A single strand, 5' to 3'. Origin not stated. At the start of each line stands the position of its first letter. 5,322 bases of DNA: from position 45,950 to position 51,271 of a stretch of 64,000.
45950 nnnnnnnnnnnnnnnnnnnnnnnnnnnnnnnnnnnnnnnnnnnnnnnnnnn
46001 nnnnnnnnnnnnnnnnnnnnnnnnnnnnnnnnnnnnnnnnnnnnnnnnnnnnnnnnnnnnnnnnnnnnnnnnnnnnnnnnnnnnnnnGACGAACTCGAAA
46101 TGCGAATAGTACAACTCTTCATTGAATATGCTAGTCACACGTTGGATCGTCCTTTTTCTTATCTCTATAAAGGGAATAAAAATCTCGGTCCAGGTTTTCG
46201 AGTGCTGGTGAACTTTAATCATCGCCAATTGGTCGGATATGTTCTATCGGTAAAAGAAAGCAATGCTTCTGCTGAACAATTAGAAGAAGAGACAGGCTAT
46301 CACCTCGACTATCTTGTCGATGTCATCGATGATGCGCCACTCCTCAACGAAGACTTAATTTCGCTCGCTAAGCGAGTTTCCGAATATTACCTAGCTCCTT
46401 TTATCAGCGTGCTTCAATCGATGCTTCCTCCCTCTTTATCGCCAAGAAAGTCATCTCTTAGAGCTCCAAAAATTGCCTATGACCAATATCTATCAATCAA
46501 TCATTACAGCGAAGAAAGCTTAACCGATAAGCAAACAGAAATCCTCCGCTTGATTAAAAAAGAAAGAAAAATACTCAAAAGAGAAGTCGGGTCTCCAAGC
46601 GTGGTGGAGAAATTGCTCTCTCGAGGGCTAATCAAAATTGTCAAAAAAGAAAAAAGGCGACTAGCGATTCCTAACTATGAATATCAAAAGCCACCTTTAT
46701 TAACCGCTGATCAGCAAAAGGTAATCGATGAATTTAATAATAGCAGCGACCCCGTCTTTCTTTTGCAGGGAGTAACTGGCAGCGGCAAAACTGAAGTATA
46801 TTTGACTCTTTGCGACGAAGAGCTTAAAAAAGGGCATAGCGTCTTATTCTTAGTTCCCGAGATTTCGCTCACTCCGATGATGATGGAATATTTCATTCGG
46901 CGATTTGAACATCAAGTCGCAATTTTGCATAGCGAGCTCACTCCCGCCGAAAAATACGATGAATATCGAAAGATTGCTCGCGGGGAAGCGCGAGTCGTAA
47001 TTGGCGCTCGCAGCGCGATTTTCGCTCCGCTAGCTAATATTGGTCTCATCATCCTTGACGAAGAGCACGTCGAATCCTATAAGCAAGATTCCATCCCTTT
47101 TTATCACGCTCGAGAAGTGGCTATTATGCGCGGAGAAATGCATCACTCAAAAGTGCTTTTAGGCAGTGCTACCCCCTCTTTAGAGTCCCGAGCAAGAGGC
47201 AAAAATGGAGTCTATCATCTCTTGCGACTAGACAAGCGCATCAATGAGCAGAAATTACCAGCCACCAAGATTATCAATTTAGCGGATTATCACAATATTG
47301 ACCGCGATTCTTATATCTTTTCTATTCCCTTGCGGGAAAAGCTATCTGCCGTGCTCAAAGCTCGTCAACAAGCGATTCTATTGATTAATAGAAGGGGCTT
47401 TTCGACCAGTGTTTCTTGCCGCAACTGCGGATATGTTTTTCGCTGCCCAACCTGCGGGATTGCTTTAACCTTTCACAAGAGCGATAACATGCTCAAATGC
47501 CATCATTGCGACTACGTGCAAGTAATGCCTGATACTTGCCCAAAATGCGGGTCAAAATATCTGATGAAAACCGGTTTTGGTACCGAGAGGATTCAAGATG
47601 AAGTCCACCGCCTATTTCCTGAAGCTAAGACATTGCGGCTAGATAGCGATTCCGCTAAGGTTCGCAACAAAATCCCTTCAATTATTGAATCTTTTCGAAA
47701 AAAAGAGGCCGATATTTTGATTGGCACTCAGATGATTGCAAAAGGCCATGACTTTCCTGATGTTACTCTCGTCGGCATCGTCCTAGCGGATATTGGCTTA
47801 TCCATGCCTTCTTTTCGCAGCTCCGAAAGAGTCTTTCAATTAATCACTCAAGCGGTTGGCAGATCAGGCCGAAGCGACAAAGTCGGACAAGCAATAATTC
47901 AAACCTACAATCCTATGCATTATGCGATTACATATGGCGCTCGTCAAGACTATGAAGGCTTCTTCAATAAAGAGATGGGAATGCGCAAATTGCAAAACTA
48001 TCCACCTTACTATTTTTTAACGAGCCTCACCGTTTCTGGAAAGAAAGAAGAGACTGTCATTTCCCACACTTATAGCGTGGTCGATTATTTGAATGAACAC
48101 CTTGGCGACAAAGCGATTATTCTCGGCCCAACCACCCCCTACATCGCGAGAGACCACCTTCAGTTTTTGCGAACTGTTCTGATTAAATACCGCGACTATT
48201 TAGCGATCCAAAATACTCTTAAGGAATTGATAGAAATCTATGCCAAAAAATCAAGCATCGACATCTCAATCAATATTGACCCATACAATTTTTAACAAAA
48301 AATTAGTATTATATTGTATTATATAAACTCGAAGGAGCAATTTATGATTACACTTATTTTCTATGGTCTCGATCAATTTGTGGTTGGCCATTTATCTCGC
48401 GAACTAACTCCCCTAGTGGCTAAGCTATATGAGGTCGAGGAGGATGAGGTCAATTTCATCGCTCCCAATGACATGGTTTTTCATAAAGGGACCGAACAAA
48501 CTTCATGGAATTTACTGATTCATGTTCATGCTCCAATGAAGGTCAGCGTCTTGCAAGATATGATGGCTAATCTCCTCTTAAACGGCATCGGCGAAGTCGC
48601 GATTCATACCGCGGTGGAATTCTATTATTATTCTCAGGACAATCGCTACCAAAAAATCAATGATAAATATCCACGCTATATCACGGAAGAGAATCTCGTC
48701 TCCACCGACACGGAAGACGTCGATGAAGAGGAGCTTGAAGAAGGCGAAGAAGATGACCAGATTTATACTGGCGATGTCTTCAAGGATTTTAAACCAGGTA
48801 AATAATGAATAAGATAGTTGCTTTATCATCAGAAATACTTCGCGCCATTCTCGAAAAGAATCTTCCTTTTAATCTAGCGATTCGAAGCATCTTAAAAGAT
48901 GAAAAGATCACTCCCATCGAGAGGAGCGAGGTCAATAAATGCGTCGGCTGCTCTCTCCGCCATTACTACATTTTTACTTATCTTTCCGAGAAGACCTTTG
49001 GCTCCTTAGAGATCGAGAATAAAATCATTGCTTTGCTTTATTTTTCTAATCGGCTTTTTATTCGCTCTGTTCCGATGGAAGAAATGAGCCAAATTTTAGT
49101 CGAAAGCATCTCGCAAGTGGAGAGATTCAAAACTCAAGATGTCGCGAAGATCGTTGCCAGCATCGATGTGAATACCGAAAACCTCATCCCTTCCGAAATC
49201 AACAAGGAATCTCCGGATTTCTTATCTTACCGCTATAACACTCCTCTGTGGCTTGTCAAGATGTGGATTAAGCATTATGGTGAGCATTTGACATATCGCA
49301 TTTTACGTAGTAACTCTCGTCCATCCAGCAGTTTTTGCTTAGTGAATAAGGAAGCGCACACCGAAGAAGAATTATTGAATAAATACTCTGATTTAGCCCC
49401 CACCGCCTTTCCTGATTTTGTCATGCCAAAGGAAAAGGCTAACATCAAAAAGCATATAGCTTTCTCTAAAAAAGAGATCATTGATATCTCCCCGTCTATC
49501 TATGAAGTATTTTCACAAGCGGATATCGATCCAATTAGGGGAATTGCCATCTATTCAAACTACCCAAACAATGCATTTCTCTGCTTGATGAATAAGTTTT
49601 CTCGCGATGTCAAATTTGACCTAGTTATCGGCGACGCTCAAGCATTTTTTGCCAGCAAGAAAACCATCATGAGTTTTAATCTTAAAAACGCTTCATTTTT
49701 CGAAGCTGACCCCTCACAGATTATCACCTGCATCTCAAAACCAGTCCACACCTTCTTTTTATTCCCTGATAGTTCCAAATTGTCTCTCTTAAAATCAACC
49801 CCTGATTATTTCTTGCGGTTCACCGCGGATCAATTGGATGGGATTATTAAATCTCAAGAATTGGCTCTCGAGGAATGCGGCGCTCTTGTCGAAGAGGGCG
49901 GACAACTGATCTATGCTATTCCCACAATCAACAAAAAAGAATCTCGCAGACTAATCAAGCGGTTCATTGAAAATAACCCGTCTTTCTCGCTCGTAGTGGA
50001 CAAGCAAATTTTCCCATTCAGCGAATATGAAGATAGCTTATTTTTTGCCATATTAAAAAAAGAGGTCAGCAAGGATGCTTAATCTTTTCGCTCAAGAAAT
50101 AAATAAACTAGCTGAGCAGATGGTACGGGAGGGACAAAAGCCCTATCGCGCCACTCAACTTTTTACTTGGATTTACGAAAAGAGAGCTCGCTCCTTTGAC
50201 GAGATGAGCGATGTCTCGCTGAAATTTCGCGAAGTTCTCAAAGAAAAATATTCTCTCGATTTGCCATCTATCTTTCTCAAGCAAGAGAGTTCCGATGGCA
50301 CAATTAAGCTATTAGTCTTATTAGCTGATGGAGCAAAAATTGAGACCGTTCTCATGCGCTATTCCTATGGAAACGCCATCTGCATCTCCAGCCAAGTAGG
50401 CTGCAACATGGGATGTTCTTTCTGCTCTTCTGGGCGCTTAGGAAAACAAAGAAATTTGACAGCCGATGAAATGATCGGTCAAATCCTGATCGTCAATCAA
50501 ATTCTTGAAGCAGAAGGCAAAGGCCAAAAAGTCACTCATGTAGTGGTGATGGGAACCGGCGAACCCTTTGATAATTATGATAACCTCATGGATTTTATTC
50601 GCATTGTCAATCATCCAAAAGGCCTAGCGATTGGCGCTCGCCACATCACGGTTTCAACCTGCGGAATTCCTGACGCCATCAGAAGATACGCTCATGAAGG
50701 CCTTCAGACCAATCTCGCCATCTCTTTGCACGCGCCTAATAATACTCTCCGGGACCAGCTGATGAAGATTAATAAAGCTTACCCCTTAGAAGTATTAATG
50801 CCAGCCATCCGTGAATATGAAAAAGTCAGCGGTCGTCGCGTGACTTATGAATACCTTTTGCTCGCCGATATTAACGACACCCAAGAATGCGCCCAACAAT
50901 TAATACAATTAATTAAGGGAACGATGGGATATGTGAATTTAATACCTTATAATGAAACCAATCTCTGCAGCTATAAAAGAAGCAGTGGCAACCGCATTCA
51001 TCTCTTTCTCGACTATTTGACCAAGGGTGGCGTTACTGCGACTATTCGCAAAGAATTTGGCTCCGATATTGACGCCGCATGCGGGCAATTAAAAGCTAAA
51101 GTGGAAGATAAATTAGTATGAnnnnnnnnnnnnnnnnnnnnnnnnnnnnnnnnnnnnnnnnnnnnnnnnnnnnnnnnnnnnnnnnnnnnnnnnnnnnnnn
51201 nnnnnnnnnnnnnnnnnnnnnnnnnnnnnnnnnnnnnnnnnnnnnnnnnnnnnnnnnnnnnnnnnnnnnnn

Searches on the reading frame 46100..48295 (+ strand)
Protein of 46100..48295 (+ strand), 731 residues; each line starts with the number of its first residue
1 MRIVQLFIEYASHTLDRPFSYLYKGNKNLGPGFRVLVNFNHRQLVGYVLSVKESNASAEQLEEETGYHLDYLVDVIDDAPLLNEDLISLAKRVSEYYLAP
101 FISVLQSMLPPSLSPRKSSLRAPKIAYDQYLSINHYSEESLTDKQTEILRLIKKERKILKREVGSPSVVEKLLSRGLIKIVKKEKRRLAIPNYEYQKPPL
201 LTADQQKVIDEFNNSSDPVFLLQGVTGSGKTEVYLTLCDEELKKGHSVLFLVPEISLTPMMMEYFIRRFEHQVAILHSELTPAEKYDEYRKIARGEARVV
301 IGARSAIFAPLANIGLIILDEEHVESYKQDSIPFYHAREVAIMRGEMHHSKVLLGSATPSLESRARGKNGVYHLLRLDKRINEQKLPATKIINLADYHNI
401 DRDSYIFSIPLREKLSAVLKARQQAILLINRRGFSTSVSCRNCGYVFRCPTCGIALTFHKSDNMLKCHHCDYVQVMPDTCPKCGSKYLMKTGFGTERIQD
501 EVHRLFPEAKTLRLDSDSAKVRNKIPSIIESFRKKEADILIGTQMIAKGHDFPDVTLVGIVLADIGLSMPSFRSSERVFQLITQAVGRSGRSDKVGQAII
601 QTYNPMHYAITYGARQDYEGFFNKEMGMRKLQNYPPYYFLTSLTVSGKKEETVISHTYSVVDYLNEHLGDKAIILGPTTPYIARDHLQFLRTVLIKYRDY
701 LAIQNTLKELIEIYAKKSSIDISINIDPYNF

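Call 23: search_protein_families(library=pfam, proteins=[window:46100-48295:+], max_evalue=0.00001)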
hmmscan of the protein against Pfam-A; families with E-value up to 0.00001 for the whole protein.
window:46100-48295:+ (731 aa): 6 families
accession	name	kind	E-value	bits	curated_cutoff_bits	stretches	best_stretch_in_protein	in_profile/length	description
PF17764.6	PriA_3primeBD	-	4.3e-19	68.6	22.7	1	14-110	7-96/96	3'DNA-binding domain (3'BD)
PF00270.35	DEAD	-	1.6e-17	64.2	26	1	202-362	1-162/167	DEAD/DEAH box helicase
PF04851.21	ResIII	-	7.9e-14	52.3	22.5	1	203-360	6-163/164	Type III restriction enzyme, res subunit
PF00271.37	Helicase_C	-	1.2e-12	48.5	23.5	1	509-592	40-109/110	Helicase conserved C-terminal domain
PF18074.6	PriA_C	-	6.6e-12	46.5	26.9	1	636-728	1-95/95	Primosomal protein N C-terminal domain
PF18319.7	Zn_ribbon_PriA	-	3.3e-10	40.2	26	1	449-474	1-26/27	PriA DNA helicase Cys-rich region (CRR) domain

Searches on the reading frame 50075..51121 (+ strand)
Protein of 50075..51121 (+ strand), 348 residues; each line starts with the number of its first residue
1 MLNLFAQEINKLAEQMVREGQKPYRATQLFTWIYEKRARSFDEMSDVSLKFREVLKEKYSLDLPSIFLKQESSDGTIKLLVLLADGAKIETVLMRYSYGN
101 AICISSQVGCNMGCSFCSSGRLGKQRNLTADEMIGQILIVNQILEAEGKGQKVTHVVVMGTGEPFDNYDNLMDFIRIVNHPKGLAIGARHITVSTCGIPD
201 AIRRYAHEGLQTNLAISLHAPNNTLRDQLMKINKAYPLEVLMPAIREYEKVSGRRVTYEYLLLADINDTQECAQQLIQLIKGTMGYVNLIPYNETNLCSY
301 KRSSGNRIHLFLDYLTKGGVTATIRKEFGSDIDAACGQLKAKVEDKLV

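Call 36: search_protein_families(library=pfam, proteins=[window:50075-51121:+], max_evalue=0.00001)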
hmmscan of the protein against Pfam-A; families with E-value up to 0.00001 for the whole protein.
window:50075-51121:+ (348 aa): 2 families
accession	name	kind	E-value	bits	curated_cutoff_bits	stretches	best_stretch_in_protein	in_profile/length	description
PF04055.27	Radical_SAM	-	3.5e-17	63.5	29.5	1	105-269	2-157/166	Radical SAM superfamily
PF21016.3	RlmN_N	-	4e-14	52.6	24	1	3-58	2-57/60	Ribosomal RNA large subunit methyltransferase N-terminal domain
